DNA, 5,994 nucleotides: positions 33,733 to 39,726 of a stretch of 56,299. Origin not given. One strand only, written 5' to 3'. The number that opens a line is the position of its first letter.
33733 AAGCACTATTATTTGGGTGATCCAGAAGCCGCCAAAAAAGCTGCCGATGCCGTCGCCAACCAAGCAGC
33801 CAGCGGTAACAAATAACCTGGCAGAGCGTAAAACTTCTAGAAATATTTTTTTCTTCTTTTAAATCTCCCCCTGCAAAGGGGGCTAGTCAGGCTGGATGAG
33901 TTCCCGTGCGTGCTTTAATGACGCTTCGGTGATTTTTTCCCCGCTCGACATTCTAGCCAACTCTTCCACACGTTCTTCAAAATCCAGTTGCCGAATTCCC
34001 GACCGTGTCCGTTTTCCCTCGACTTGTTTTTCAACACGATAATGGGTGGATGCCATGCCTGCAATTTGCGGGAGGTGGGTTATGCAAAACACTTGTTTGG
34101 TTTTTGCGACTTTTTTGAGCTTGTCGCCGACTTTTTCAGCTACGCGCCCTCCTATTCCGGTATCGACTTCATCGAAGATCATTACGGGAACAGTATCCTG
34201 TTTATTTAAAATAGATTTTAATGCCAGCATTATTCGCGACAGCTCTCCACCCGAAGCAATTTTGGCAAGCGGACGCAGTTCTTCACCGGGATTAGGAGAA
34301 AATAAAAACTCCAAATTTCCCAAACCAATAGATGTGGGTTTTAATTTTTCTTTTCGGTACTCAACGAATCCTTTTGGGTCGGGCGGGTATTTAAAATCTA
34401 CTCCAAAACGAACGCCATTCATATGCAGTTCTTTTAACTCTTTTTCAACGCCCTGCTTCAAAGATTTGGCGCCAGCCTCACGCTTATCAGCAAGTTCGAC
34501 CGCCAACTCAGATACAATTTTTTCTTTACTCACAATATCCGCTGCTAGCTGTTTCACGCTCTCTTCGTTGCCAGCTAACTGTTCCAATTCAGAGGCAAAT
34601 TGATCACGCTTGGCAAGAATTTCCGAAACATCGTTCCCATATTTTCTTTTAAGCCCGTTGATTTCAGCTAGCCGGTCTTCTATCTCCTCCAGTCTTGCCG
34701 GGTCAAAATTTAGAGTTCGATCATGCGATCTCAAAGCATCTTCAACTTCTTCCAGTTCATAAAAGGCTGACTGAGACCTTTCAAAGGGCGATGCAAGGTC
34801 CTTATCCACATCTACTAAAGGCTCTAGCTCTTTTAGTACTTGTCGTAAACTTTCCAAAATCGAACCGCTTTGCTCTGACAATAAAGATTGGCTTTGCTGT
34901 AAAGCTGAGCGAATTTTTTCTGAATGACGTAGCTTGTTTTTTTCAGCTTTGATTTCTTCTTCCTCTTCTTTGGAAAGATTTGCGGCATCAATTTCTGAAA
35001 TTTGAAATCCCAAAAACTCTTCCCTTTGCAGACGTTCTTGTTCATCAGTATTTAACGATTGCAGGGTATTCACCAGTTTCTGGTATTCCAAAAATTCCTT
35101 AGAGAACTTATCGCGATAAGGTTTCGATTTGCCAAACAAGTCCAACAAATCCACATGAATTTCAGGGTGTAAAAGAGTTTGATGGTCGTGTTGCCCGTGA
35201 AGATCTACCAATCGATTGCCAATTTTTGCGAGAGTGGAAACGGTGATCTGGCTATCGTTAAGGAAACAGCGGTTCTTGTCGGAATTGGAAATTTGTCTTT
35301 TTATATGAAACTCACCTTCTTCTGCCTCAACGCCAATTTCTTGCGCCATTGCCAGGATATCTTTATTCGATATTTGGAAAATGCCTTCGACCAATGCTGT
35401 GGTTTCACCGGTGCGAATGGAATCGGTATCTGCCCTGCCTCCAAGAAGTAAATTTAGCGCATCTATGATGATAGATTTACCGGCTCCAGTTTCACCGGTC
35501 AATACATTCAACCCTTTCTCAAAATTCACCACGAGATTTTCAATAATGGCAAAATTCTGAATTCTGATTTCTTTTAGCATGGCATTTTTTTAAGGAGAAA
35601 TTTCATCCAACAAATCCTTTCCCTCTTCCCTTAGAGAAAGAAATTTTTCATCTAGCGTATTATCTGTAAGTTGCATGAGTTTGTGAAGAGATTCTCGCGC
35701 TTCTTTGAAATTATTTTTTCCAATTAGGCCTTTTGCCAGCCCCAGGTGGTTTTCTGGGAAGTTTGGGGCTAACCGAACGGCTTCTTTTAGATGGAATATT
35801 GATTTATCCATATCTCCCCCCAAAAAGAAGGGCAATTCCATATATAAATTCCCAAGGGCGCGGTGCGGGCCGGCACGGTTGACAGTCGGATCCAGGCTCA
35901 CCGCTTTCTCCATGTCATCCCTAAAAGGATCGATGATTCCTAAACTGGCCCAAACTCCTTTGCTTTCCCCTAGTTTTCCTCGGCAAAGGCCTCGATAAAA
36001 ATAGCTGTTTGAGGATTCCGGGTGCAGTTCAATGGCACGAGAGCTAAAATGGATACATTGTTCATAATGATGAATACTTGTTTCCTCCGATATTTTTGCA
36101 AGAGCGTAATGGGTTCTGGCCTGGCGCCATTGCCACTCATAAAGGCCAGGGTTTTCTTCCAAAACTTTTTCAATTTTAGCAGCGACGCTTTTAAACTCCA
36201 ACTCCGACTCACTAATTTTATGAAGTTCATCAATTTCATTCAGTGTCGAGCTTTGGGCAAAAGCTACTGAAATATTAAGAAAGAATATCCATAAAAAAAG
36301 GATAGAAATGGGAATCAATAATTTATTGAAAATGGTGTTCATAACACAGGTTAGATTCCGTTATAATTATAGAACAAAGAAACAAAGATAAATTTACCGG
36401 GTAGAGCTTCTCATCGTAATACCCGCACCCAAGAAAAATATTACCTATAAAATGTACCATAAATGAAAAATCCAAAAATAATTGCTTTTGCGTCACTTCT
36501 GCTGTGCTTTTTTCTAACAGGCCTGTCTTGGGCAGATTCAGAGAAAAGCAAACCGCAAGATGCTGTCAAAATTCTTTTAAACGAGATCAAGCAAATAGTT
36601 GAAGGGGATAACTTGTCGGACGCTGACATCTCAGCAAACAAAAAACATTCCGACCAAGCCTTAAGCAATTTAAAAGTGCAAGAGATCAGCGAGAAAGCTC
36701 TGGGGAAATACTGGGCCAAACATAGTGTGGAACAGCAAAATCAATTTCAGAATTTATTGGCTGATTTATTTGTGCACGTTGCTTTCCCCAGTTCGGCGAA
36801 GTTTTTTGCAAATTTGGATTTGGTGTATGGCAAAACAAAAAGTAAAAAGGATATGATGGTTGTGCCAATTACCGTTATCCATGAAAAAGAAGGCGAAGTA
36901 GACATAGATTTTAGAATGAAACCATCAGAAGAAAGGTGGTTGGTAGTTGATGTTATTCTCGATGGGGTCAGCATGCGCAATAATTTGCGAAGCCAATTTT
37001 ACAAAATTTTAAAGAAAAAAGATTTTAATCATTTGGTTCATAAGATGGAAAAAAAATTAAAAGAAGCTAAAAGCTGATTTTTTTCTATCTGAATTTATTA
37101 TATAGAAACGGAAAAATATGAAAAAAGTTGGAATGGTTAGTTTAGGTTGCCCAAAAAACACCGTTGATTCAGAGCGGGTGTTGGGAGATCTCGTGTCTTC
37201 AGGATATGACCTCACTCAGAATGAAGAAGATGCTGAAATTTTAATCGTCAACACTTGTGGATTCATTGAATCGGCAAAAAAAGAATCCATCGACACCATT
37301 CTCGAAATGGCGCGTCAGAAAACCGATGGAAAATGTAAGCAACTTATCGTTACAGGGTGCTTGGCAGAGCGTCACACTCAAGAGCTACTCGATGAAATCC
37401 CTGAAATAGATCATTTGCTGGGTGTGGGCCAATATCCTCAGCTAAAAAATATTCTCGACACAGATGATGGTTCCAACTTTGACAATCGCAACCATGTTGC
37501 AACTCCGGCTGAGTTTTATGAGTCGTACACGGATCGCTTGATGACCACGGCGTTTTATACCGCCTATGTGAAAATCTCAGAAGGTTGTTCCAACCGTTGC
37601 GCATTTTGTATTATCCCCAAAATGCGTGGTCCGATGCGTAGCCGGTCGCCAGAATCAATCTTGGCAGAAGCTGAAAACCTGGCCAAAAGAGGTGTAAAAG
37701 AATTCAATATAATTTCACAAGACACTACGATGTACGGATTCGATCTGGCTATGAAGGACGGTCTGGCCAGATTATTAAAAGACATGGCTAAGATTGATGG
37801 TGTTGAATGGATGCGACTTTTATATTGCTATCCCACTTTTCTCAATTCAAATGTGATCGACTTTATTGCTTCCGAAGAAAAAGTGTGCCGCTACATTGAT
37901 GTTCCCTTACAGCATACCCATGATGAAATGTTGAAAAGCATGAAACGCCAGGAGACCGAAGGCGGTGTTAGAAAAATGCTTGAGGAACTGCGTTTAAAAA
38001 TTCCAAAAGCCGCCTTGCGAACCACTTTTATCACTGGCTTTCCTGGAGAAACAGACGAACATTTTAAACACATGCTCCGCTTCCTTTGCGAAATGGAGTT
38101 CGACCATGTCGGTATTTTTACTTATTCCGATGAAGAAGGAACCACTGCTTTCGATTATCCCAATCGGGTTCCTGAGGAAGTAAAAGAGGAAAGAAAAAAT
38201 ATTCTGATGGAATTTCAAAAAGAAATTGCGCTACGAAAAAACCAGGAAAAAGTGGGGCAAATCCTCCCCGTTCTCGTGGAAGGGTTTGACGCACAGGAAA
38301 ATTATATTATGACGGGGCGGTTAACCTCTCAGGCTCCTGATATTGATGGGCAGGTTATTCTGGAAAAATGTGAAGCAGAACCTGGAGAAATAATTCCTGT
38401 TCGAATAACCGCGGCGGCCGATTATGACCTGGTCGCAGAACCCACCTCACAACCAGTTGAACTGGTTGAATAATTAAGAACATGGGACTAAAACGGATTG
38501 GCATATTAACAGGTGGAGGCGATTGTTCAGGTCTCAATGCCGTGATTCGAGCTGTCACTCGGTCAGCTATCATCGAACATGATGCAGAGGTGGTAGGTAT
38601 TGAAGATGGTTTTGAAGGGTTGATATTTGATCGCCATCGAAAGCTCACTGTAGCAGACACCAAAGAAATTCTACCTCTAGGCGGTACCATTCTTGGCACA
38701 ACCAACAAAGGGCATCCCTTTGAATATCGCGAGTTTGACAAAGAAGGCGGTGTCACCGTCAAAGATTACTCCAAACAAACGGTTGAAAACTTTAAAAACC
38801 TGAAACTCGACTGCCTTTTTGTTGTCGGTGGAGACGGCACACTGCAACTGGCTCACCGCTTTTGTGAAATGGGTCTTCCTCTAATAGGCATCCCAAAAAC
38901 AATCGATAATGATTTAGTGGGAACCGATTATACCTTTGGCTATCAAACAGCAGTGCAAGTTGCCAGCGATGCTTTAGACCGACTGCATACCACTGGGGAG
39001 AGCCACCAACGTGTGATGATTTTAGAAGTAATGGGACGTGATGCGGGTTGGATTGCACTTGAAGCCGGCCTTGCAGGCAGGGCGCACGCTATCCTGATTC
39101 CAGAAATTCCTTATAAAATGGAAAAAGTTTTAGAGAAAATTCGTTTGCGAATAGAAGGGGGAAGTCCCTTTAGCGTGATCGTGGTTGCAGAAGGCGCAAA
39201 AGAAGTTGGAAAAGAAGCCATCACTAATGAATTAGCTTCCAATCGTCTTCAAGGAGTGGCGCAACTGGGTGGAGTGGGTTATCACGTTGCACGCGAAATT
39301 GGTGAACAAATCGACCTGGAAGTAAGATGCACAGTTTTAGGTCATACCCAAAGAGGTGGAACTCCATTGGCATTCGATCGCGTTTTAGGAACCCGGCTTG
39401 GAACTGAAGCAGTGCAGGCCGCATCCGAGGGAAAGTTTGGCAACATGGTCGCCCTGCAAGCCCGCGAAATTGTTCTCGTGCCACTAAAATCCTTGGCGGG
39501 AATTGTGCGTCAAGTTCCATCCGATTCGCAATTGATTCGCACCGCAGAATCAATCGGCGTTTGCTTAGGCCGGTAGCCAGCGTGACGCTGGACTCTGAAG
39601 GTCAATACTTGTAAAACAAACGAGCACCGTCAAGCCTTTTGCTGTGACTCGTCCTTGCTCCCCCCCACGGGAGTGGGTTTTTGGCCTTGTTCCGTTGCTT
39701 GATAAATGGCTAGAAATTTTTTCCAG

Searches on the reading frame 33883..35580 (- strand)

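Call 57: search_protein_families(library=pfam, proteins=[window:33883-35580:-], max_evalue=0.000001)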
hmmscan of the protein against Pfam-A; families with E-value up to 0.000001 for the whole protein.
window:33883-35580:- (565 aa): 3 families
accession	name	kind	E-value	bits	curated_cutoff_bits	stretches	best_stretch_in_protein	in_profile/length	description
PF02463.25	SMC_N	-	5.7e-23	81.9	40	1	1-522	1-217/220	RecF/RecN/SMC N terminal domain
PF13476.12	AAA_23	-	6.4e-15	56.8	27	1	5-252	2-200/201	AAA domain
PF13175.12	AAA_15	-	2.9e-08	34.2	32.1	1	1-506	1-373/374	AAA ATPase domain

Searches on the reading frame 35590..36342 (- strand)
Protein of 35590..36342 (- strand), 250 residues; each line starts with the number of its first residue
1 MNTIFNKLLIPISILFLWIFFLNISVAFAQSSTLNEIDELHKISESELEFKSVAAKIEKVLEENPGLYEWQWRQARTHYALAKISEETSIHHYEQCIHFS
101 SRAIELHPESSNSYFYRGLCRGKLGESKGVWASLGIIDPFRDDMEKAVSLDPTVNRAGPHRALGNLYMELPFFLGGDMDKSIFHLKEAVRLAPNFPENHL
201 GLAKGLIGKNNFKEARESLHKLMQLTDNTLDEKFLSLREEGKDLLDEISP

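Call 57: search_protein_families(library=pfam, proteins=[window:35590-36342:-], max_evalue=0.000001)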
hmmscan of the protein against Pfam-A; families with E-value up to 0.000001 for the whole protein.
window:35590-36342:- (250 aa): 3 families
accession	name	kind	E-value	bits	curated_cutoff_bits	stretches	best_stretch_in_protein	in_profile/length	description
PF07719.23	TPR_2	-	5.4e-09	35.9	27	0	197-227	2-32/34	Tetratricopeptide repeat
PF13414.12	TPR_11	-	3.4e-07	30.3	26.8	0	172-204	4-36/42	TPR repeat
PF14559.12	TPR_19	-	6.9e-07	29.9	25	0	176-225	5-54/68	Tetratricopeptide repeat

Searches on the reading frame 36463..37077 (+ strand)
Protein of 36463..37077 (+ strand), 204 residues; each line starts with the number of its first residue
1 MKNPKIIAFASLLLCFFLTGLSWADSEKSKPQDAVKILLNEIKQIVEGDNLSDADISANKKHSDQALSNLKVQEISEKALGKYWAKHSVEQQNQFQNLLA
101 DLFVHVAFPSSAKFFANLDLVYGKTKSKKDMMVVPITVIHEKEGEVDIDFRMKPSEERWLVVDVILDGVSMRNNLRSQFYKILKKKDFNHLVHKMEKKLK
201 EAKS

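Call 57: search_protein_families(library=pfam, proteins=[window:36463-37077:+], max_evalue=0.000001)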
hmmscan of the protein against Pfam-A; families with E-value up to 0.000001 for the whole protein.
window:36463-37077:+ (204 aa): 1 family
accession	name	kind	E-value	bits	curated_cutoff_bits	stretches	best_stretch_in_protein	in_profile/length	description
PF05494.18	MlaC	-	1.9e-26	93.3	26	1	41-197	6-166/166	MlaC protein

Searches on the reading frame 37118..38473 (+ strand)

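Call 57: search_protein_families(library=pfam, proteins=[window:37118-38473:+], max_evalue=0.000001)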
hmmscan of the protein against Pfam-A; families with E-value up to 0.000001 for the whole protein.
window:37118-38473:+ (451 aa): 3 families
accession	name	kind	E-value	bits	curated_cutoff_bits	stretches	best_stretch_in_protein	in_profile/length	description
PF00919.26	UPF0004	-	4e-28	97.8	27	1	3-102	1-98/98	Uncharacterized protein family UPF0004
PF04055.27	Radical_SAM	-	6.9e-25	88.6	29.5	1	152-323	2-166/166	Radical SAM superfamily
PF18693.7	TRAM_2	-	7.9e-17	61.6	27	1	379-441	1-61/63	TRAM domain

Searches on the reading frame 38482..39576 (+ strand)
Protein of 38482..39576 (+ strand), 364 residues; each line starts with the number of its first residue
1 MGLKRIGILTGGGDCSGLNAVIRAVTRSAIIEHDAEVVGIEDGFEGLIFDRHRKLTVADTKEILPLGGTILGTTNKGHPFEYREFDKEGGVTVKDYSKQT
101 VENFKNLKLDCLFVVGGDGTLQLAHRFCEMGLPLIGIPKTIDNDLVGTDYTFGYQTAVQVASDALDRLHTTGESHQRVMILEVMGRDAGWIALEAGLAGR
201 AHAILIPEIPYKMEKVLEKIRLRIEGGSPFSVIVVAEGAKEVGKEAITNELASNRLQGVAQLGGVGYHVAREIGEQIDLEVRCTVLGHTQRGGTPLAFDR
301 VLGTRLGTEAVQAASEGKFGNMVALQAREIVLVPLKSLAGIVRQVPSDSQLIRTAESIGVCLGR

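Call 57: search_protein_families(library=pfam, proteins=[window:38482-39576:+], max_evalue=0.000001)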
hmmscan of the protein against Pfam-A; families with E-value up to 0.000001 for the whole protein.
window:38482-39576:+ (364 aa): 1 family
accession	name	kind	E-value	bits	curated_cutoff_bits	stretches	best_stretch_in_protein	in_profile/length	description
PF00365.25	PFK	-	6.3e-102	341.1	30.9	1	5-313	1-276/277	Phosphofructokinase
